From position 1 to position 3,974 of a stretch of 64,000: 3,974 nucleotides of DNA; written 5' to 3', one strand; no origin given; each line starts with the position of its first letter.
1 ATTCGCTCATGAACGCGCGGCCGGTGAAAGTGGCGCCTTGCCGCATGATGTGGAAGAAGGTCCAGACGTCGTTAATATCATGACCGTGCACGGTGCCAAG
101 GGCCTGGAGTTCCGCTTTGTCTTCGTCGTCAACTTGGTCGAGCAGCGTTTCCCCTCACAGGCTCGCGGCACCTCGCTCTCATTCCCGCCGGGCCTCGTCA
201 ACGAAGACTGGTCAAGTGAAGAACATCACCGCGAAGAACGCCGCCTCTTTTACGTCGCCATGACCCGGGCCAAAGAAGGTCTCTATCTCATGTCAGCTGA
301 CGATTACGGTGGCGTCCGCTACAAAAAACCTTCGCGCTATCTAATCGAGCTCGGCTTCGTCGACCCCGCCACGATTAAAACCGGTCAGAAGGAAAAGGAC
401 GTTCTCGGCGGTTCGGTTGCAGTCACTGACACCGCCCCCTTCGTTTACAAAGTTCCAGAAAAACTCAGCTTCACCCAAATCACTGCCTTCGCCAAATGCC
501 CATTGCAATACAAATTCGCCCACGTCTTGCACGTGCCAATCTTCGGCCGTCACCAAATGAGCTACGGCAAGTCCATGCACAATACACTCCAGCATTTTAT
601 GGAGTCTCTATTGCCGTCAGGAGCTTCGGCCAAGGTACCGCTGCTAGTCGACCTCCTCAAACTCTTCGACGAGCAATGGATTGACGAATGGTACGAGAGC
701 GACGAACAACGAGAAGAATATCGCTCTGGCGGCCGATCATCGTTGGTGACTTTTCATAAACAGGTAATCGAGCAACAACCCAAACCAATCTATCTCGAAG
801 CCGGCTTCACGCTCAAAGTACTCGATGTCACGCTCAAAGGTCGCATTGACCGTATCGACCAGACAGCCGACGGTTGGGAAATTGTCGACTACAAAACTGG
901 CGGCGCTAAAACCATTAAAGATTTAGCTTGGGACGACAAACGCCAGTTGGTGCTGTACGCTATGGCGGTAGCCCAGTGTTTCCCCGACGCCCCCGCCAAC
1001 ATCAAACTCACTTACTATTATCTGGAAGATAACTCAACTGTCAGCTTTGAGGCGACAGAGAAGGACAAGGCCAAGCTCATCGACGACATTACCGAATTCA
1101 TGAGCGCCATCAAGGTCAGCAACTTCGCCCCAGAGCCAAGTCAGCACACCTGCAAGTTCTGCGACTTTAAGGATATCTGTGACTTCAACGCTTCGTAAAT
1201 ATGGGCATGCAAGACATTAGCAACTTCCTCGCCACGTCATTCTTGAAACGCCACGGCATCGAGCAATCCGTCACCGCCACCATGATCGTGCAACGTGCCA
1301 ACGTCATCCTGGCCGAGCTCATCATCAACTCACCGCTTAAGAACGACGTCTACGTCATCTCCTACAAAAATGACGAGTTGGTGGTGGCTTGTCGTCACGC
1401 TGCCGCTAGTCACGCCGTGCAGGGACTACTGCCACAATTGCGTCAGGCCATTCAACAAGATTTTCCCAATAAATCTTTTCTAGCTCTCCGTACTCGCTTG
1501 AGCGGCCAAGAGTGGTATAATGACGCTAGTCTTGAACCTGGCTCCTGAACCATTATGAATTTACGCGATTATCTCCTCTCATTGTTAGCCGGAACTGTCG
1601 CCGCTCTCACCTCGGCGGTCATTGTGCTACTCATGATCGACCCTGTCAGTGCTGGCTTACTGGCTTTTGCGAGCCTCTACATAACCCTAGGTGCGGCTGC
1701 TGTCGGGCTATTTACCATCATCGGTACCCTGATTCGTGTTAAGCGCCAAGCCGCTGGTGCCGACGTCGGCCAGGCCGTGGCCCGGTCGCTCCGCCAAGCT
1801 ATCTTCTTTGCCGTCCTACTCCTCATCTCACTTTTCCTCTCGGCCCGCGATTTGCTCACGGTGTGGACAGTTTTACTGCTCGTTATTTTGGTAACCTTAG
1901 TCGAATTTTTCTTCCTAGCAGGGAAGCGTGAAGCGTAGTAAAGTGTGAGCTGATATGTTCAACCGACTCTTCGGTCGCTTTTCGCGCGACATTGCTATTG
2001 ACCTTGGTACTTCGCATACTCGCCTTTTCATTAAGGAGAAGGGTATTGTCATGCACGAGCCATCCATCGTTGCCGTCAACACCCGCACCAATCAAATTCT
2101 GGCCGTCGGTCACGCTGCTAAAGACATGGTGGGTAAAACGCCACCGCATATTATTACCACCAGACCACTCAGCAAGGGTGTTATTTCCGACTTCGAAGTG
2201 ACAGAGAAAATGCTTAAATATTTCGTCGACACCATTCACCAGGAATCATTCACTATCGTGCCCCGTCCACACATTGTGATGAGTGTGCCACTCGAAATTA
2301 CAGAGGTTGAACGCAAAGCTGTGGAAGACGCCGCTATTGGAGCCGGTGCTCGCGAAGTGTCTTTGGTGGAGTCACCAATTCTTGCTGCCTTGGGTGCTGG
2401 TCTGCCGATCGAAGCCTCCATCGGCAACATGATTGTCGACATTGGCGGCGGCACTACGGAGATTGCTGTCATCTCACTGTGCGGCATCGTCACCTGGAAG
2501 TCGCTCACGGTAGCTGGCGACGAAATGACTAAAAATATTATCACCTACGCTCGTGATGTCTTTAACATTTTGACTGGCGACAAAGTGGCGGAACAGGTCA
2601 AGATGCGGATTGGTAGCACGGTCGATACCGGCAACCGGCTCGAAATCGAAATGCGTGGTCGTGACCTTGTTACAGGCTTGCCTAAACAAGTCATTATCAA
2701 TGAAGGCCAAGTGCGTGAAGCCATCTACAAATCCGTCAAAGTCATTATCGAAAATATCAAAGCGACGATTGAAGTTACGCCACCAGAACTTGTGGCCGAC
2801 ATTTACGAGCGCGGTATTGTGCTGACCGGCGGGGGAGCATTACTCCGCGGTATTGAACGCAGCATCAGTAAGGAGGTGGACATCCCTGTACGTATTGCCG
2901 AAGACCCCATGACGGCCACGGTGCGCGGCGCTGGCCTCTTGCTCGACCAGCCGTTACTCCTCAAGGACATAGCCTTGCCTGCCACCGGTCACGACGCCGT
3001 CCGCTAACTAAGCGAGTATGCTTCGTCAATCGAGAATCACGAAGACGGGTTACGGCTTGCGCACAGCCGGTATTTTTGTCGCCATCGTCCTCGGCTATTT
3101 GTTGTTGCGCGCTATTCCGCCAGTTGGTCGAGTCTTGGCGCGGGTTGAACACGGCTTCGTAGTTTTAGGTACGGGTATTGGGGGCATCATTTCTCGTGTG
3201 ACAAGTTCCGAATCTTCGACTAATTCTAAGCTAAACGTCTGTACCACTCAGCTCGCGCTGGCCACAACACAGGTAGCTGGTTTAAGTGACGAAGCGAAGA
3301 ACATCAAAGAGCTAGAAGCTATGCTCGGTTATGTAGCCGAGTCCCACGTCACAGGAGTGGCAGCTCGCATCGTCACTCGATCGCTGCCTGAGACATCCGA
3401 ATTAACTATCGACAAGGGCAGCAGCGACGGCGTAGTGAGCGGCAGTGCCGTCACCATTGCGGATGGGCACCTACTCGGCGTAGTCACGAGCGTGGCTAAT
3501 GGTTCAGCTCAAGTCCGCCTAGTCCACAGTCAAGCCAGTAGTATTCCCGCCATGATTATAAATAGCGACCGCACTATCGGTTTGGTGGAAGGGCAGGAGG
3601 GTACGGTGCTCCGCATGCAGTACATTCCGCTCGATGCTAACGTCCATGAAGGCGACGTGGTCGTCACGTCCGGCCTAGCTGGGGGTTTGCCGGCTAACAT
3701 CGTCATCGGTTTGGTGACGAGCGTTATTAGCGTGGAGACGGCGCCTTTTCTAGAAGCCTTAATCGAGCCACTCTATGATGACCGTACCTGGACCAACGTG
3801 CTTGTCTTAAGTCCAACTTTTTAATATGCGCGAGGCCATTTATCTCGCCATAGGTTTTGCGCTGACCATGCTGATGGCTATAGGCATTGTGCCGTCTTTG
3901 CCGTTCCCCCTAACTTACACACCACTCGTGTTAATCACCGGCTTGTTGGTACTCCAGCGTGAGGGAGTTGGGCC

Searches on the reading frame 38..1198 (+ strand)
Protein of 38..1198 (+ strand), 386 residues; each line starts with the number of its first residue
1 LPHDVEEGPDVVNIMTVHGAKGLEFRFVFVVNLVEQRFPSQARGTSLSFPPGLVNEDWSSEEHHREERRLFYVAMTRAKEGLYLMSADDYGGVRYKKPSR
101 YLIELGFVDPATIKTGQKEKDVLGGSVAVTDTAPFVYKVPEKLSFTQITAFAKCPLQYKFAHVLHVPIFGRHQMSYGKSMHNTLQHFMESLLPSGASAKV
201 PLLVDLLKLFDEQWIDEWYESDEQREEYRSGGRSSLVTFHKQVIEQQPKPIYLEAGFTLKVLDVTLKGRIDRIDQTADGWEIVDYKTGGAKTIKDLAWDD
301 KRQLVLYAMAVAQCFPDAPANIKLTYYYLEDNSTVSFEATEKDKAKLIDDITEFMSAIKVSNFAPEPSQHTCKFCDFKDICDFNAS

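Call 11: search_protein_families(library=pfam, proteins=[window:38-1198:+], max_evalue=0.001)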
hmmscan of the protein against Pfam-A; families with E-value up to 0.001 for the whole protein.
window:38-1198:+ (386 aa): 4 families
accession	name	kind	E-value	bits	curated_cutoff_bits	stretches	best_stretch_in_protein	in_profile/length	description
PF12705.13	PDDEXK_1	-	3.6e-38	132.4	22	1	143-382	2-247/247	PD-(D/E)XK nuclease superfamily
PF13361.12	UvrD_C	-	5.8e-22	79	25.6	1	10-86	285-347/350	UvrD-like helicase C-terminal domain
PF13538.12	UvrD_C_2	-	4.8e-13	49.2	27.4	2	59-85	26-52/52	UvrD-like helicase C-terminal domain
PF01930.23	Cas_Cas4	-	7.6e-08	33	22.7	1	260-381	52-158/160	Domain of unknown function DUF83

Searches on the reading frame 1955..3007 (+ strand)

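Call 11: search_protein_families(library=pfam, proteins=[window:1955-3007:+], max_evalue=0.001)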
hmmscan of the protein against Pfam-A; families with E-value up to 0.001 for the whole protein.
window:1955-3007:+ (350 aa): 5 families
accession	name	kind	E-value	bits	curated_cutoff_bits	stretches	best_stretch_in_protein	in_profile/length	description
PF06723.19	MreB_Mbl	-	7.9e-126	419.8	27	1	11-332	2-321/327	MreB/Mbl protein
PF14450.12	FtsA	-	2.5e-12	47.7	31.8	1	160-324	2-126/127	Cell division protein FtsA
PF00022.25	Actin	-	3.7e-12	46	27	1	13-201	7-189/410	Actin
PF00012.26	HSP70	-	1.2e-06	27.5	20.6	1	82-178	113-209/599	Hsp70 protein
PF11104.14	PilM_2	-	0.00068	19.1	27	0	288-316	278-306/340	Type IV pilus assembly protein PilM;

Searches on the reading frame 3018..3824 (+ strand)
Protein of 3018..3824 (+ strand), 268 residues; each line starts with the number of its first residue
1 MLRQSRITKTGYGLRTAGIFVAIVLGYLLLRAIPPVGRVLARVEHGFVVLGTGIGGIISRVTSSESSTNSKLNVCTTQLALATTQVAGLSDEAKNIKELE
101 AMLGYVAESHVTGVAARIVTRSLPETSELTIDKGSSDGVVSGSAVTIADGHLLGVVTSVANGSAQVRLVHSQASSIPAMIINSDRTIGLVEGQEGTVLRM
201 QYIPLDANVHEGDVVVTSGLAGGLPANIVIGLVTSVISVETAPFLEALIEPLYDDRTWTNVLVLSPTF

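Call 11: search_protein_families(library=pfam, proteins=[window:3018-3824:+], max_evalue=0.001)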
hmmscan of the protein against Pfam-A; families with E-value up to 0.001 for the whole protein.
window:3018-3824:+ (268 aa): 1 family
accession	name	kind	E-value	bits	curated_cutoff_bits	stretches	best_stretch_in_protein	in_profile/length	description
PF04085.20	MreC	-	4e-31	108.2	28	1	125-264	9-146/147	Rod shape-determining protein MreC, barrel core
